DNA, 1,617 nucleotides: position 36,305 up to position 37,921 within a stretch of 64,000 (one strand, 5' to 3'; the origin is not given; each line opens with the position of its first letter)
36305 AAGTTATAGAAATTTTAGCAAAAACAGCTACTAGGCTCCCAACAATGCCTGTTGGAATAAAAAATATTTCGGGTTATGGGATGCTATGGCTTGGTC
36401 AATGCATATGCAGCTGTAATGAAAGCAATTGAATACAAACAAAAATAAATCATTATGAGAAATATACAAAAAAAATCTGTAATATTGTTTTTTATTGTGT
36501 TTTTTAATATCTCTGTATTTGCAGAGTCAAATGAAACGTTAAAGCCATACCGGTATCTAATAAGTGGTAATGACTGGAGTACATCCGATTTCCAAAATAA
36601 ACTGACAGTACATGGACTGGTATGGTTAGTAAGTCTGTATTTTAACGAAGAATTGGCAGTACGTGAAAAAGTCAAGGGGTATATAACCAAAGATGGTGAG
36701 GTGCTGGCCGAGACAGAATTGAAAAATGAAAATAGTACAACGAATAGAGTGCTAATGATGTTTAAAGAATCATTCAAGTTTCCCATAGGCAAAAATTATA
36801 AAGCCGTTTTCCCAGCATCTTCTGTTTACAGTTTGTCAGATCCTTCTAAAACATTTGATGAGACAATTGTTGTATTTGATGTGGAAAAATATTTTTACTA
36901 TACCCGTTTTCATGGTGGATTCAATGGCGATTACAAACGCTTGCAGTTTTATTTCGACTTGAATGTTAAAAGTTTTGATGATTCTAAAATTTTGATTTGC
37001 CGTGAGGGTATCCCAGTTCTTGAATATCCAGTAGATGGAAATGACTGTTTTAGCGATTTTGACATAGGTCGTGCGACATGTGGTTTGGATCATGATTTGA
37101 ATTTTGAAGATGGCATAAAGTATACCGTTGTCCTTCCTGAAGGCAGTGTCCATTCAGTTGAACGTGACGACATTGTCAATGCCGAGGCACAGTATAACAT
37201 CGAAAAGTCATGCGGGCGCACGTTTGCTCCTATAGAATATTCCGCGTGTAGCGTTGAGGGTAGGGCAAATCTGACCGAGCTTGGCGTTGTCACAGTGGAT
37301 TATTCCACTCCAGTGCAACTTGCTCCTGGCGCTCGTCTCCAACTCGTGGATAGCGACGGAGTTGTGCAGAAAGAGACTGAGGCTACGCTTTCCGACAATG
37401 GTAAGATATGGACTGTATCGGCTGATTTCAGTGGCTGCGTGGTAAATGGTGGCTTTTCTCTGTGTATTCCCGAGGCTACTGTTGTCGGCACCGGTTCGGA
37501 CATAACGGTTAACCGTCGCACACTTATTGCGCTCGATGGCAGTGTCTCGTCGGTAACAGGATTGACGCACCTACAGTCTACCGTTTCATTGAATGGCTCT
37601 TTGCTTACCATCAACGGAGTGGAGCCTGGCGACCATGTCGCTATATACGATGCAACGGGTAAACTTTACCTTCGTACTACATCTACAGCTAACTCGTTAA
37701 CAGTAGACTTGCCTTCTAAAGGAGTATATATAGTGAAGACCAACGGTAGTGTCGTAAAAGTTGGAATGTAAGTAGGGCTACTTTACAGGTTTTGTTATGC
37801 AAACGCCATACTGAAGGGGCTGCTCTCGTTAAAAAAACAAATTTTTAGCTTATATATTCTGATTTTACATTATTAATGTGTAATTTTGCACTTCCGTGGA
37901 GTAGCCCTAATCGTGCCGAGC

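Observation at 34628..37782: Tandem surface-protein pair with variable heads and a homogenised constant T9SS tail, each copy preceded by a dead S8-peptidase stub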

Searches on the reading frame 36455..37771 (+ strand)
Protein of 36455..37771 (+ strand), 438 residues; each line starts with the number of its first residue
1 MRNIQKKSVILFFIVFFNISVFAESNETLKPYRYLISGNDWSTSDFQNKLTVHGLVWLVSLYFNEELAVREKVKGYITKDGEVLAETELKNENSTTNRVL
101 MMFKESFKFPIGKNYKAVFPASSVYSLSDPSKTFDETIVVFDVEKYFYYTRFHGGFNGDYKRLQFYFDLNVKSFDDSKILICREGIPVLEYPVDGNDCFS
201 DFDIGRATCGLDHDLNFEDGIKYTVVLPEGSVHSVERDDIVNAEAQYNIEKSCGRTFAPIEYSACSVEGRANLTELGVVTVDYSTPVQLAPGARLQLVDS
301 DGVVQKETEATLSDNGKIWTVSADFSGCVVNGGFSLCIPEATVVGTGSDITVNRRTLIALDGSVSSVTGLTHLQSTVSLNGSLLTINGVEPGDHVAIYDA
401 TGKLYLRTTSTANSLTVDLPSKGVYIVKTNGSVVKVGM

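Call 9: search_protein_families(library=pfam, proteins=[window:36455-37771:+], max_evalue=0.1)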
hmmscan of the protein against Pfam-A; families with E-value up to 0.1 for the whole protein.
window:36455-37771:+ (438 aa): 2 families
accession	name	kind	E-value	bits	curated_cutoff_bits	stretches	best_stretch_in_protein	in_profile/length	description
PF18962.6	Por_Secre_tail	-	0.008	16.9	27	1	394-431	23-64/75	Secretion system C-terminal sorting domain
PF18883.6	AC_1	-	0.095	13.1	27.1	0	72-101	27-57/114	Autochaperone Domain Type 1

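Call 11: search_protein_families(library=ncbifam, proteins=[window:36455-37771:+], max_evalue=0.1)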
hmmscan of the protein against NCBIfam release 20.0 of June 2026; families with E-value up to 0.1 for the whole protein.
window:36455-37771:+ (438 aa): 2 families
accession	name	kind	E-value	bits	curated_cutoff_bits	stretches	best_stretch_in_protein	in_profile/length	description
TIGR04183.1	Por_Secre_tail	domain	1.8e-06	27.8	23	1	385-431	14-62/72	T9SS type A sorting domain-containing protein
NF033708.1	T9SS_Cterm_ChiA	domain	0.00011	22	40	1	393-430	2-42/55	T9SS sorting signal type C domain-containing protein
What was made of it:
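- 36455..37771 (+): Cargo gene 2 (438 aa), with the same architecture and a different head. TIGR04183 scores 27.8 bits (call 11).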

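Call 14: find_encoding_contigs(protein=window:36455-37771:+, flank=10000, max_places=10)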
Protein window:36455-37771:+ (438 aa): no gene with exactly this product is on record in the collection.

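Call 16: find_homologous_proteins(query=window:36455-37771:+, max_evalue=0.001)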
Query window:36455-37771:+ (438 aa): 15 proteins with E <= 0.001 among 7187 candidates.
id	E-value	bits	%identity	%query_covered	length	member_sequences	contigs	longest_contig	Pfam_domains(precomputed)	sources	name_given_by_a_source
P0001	2.4e-277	938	95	100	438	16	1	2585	-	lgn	-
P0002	1.3e-215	734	74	100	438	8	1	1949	-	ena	-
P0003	1.1e-150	520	60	99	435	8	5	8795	-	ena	-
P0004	1.6e-115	404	48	98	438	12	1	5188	-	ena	-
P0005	6.0e-81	291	41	95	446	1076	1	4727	-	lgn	-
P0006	8.1e-74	267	36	95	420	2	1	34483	-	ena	-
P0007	4.5e-72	261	38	97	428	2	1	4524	-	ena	-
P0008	2.6e-71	259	37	100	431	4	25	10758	-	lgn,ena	-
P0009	2.9e-69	252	46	62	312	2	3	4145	-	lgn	-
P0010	1.3e-63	233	35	97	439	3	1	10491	-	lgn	-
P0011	2.4e-61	226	39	83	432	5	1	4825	-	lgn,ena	-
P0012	2.2e-50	190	32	98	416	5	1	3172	-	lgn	-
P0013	6.9e-46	175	30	99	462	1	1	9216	-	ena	-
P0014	1.8e-45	174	34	74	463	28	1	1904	-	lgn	-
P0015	4.8e-45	172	30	99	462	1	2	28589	-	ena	-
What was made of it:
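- Closest known: Intact X-S8-cargo operons of the same family in gut Prevotellaceae metagenomes. Different: None of these proteins has a name or a Pfam family (call 16).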

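Call 18: find_encoding_contigs(protein=P0003, flank=10000, max_places=6)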
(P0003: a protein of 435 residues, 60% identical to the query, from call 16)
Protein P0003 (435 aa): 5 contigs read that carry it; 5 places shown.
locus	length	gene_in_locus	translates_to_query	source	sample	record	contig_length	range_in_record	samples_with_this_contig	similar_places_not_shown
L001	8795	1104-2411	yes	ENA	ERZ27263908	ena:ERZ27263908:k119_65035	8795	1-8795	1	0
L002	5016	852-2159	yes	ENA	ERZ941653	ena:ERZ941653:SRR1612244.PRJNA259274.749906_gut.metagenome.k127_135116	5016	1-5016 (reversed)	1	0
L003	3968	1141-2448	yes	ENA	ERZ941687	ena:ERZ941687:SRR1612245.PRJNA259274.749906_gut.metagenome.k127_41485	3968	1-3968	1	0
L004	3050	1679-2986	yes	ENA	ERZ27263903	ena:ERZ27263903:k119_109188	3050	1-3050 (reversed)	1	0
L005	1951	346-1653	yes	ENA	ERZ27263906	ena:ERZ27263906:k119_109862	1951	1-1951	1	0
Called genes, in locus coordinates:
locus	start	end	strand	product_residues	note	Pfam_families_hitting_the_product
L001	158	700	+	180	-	PF00149:Metallophos, PF12850:Metallophos_2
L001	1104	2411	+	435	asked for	-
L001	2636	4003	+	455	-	PF05697:Trigger_N, PF28537:FKBP-like_TF, PF28539:TF_C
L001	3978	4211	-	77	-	-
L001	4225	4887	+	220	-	PF00574:CLP_protease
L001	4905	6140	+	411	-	PF06689:zf-C4_ClpX, PF00493:MCM (weak), PF01078:Mg_chelatase (faint), PF07724:AAA_2, PF07728:AAA_5 (weak), PF00004:AAA, PF10431:ClpB_D2-small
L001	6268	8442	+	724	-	PF00270:DEAD, PF00271:Helicase_C, PF16124:RecQ_Zn_bind, PF09382:RQC, PF00570:HRDC, PF21220:RecQ-1-like_HTH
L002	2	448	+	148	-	?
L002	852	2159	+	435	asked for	-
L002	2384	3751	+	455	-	PF05697:Trigger_N, PF28537:FKBP-like_TF, PF28539:TF_C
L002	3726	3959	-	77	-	-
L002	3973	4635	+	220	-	PF00574:CLP_protease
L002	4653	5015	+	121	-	?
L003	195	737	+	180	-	PF00149:Metallophos, PF12850:Metallophos_2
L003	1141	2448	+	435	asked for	-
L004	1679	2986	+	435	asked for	-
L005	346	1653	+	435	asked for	-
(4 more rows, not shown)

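Call 20: find_encoding_contigs(protein=P0001, flank=10000, max_places=6)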
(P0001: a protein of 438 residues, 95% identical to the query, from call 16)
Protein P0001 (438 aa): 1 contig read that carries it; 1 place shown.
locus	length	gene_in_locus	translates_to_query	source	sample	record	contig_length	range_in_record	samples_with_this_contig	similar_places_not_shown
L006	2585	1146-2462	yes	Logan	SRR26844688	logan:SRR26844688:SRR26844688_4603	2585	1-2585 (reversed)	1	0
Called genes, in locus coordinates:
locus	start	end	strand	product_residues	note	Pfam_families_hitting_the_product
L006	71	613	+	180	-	PF00149:Metallophos, PF12850:Metallophos_2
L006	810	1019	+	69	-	-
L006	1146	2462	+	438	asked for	-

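Call 21: find_encoding_contigs(protein=P0004, flank=10000, max_places=6)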
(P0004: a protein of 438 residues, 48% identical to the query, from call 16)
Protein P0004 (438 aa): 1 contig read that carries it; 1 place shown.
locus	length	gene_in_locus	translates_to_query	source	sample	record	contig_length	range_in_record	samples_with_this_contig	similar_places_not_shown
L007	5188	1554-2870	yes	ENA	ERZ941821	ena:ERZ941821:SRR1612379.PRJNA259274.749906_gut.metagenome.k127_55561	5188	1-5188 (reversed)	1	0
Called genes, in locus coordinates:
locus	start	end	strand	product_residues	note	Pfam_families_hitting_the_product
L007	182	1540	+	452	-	PF00082:Peptidase_S8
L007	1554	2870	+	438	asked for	-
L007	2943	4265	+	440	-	PF00082:Peptidase_S8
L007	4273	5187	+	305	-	?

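Call 22: find_encoding_contigs(protein=P0002, flank=10000, max_places=6)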
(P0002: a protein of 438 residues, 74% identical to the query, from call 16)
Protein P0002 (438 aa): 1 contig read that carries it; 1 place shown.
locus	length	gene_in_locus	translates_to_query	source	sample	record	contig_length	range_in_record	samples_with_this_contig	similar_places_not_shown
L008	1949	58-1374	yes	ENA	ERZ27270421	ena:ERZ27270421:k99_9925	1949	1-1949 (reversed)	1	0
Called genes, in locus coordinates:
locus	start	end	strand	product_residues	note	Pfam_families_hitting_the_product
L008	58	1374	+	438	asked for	-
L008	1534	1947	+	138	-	?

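Call 24: find_encoding_contigs(protein=P0006, flank=10000, max_places=3)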
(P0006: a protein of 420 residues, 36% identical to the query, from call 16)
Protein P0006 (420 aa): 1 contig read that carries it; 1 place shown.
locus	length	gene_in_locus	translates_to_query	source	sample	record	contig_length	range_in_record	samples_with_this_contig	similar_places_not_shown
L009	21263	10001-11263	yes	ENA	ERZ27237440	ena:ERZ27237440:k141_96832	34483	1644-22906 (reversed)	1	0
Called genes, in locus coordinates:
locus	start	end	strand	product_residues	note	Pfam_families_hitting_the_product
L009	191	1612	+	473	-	PF19755:DUF6242, PF25852:DUF6242_C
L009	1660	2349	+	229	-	PF13505:OMP_b-brl, PF19573:DUF6089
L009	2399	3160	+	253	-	PF01255:Prenyltransf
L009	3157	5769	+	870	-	PF07244:POTRA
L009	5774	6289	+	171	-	PF03938:OmpH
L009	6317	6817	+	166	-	PF03938:OmpH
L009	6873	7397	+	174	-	PF03938:OmpH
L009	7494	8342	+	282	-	PF01177:Asp_Glu_race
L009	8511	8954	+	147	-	PF18291:HU-HIG, PF00216:Bac_DNA_binding (weak)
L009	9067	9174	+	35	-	PF20096:DUF6486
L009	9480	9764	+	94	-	-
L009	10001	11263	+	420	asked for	-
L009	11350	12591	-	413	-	PF28590:Lipid_A_deac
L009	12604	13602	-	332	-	PF14289:DUF4369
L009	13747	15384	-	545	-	PF07719:TPR_2 (faint)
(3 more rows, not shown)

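Call 25: find_encoding_contigs(protein=P0015, flank=10000, max_places=3)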
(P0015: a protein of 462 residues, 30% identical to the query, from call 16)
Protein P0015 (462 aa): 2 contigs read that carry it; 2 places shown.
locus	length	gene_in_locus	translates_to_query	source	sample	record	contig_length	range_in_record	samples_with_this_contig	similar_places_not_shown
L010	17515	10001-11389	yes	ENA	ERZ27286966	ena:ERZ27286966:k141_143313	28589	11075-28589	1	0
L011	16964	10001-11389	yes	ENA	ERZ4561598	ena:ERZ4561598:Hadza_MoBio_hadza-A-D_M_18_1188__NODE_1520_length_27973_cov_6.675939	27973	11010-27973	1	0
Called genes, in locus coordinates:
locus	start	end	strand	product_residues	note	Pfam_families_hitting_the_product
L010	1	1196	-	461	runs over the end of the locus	PF02321:OEP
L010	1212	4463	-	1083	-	PF00873:ACR_tran, PF03176:MMPL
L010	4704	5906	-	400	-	PF25919:BSH_CusB (faint), PF25917:BSH_RND, PF25973:BSH_CzcB (weak), PF25876:HH_MFP_RND (weak), PF25885:HH_EMRA (weak), PF25944:Beta-barrel_RND, PF25967:RND-MFP_C, PF25989:YknX_C, +1 more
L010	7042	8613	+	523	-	-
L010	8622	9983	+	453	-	PF00082:Peptidase_S8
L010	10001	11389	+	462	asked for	-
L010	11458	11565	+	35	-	-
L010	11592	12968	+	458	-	-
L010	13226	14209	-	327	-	PF14022:DUF4238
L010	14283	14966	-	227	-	PF14103:DUF4276 (weak)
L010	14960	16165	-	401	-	PF02463:SMC_N, PF13175:AAA_15, PF13476:AAA_23, PF13304:AAA_21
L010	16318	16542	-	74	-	-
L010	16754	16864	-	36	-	-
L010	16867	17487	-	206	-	PF14905:OMP_b-brl_3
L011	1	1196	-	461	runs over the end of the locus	PF02321:OEP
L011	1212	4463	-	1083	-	PF00873:ACR_tran, PF03176:MMPL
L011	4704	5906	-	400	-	PF25919:BSH_CusB (faint), PF25917:BSH_RND, PF25973:BSH_CzcB (weak), PF25876:HH_MFP_RND (weak), PF25885:HH_EMRA (weak), PF25944:Beta-barrel_RND, PF25967:RND-MFP_C, PF25989:YknX_C, +1 more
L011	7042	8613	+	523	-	-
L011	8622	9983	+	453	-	PF00082:Peptidase_S8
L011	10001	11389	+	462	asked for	-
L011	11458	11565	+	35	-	-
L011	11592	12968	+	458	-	-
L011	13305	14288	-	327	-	PF14022:DUF4238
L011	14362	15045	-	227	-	PF14103:DUF4276 (weak)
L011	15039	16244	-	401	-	PF02463:SMC_N, PF13175:AAA_15, PF13476:AAA_23, PF13304:AAA_21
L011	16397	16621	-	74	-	-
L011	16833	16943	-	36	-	-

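Call 26: find_encoding_contigs(protein=P0008, flank=10000, max_places=4)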
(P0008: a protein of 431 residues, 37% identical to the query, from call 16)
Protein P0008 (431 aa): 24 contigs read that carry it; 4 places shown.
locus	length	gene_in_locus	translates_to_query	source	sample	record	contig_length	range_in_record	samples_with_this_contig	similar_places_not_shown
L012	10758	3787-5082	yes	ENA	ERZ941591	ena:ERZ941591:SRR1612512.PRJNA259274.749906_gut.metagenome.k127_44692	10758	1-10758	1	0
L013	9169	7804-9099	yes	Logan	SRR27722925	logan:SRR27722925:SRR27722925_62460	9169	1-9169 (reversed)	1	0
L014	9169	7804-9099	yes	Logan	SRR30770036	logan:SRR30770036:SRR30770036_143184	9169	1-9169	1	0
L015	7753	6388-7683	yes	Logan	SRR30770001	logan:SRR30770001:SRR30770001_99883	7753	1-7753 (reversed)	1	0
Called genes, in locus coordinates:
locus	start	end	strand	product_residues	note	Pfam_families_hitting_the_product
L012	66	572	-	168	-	-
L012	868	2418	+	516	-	-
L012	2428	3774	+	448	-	PF00082:Peptidase_S8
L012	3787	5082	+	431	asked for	-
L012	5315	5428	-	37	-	PF20096:DUF6486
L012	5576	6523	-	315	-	PF00294:PfkB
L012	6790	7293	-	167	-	-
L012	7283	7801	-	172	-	PF04542:Sigma70_r2, PF08281:Sigma70_r4_2, PF04545:Sigma70_r4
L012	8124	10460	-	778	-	PF13620:CarboxypepD_reg, PF13715:CarbopepD_reg_2, PF14905:OMP_b-brl_3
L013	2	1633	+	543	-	?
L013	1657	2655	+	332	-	PF13905:Thioredoxin_8 (faint), PF14289:DUF4369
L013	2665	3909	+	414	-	PF28590:Lipid_A_deac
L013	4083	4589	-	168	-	-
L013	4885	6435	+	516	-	-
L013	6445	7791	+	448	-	PF00082:Peptidase_S8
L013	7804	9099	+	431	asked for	-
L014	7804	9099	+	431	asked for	-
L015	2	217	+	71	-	?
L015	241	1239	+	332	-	PF13905:Thioredoxin_8 (faint), PF14289:DUF4369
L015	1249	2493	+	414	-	PF28590:Lipid_A_deac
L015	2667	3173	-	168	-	-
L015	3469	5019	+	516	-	-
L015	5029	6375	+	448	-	PF00082:Peptidase_S8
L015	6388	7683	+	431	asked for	-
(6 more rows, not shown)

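Call 47: search_protein_families(library=ncbifam, proteins=[L012:868-2418:+, L010:7042-8613:+, L007:182-1540:+, L012:2428-3774:+, L010:11592-12968:+], max_evalue=0.01)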
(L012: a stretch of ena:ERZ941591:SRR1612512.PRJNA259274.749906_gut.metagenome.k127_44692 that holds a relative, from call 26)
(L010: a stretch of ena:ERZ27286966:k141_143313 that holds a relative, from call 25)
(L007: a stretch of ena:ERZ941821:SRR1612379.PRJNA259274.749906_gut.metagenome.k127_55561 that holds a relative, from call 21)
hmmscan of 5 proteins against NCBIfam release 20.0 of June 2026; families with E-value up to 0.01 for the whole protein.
L012:868-2418:+ (516 aa): 2 families
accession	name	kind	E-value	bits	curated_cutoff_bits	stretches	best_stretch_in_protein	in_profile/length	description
TIGR04183.1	Por_Secre_tail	domain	2.6e-07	30.5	23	1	465-515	19-71/72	T9SS type A sorting domain-containing protein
NF033708.1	T9SS_Cterm_ChiA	domain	4.7e-05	23.2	40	1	467-513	2-53/55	T9SS sorting signal type C domain-containing protein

L010:7042-8613:+ (523 aa): 0 families

L007:182-1540:+ (452 aa): 9 families
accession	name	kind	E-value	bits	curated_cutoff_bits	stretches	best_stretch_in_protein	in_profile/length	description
TIGR03921.1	T7SS_mycosin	equivalog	1.3e-51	175.8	278.75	1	161-447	2-288/353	type VII secretion-associated serine protease mycosin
NF033595.1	denti_PrtP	equivalog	5.5e-32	111.2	300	2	317-449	374-506/606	dentilisin complex serine proteinase subunit PrtP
TIGR03895.1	protease_PatA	subfamily_domain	1.5e-18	66.9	421.05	1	262-413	43-201/606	PatA/PatG family cyanobactin maturation protease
NF051851.1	AtpSerPepEprS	equivalog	4.2e-14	51.6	1700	2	347-416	271-341/988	autotransporter serine peptidase EprS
NF040809.1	germ_prot_CspBA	exception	7.8e-10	37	1250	1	356-417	436-503/1099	bifunctional germination protease/germinant receptor pseudoprotease CspBA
NF049966.1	QH_SP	equivalog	3.9e-09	36.2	165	1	243-413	54-212/219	subtilisin-like serine protease QhpE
NF040553.1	SGO_0316_fam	subfamily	5.5e-07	27.6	1400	1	219-318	358-463/1486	SGO_0316/SGO_0317 family LPXTG-anchored serine peptidase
NF040808.2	CspC_non_triad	exception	1.4e-06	27.1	675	0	355-440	460-545/556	bile acid germinant receptor pseudoprotease CspC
NF042956.1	IteS_antiphage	equivalog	0.0097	14.2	900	0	171-231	254-303/747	S8 family anti-phage peptidase IteS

L012:2428-3774:+ (448 aa): 8 families
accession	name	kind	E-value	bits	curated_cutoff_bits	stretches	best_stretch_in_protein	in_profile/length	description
TIGR03921.1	T7SS_mycosin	equivalog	4.1e-49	167.6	278.75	1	164-442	2-287/353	type VII secretion-associated serine protease mycosin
NF033595.1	denti_PrtP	equivalog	3.1e-30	105.3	300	2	308-440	370-502/606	dentilisin complex serine proteinase subunit PrtP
NF051851.1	AtpSerPepEprS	equivalog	1e-15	56.9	1700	2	345-413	272-342/988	autotransporter serine peptidase EprS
NF040553.1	SGO_0316_fam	subfamily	1e-14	53.3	1400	2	352-405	671-728/1486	SGO_0316/SGO_0317 family LPXTG-anchored serine peptidase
TIGR03895.1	protease_PatA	subfamily_domain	1.4e-13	50.5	421.05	1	255-411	40-203/606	PatA/PatG family cyanobactin maturation protease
NF040809.1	germ_prot_CspBA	exception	3.4e-10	38.2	1250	1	318-438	967-1093/1099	bifunctional germination protease/germinant receptor pseudoprotease CspBA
NF040808.2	CspC_non_triad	exception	4.9e-10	38.5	675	1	349-440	458-549/556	bile acid germinant receptor pseudoprotease CspC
NF049966.1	QH_SP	equivalog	1.2e-09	37.9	165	1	179-409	2-212/219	subtilisin-like serine protease QhpE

L010:11592-12968:+ (458 aa): 0 families
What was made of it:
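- The S8 is mycosin- or PrtP-like (call 47).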

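Call 48: search_protein_families(library=pfam, proteins=[L012:868-2418:+, L010:7042-8613:+, L007:182-1540:+, L012:2428-3774:+, L010:11592-12968:+], max_evalue=0.01)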
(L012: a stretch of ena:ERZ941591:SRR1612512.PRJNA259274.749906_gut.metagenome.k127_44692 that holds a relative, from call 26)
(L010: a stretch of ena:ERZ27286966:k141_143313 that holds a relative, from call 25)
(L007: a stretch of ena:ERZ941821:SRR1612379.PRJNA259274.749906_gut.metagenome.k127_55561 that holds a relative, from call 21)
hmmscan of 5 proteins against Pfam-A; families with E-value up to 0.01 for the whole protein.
L012:868-2418:+ (516 aa): 1 family
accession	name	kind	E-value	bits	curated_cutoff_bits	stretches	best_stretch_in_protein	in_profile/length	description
PF18962.6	Por_Secre_tail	-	0.00018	22.2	27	1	468-508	23-69/75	Secretion system C-terminal sorting domain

L010:7042-8613:+ (523 aa): 0 families

L007:182-1540:+ (452 aa): 1 family
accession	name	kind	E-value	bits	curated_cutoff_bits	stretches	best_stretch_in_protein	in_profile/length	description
PF00082.27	Peptidase_S8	-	2e-52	178.8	21.8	1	171-436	1-288/288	Subtilase family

L012:2428-3774:+ (448 aa): 1 family
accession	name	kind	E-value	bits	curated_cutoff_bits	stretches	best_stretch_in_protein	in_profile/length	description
PF00082.27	Peptidase_S8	-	5.6e-53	180.5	21.8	1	174-432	1-288/288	Subtilase family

L010:11592-12968:+ (458 aa): 0 families
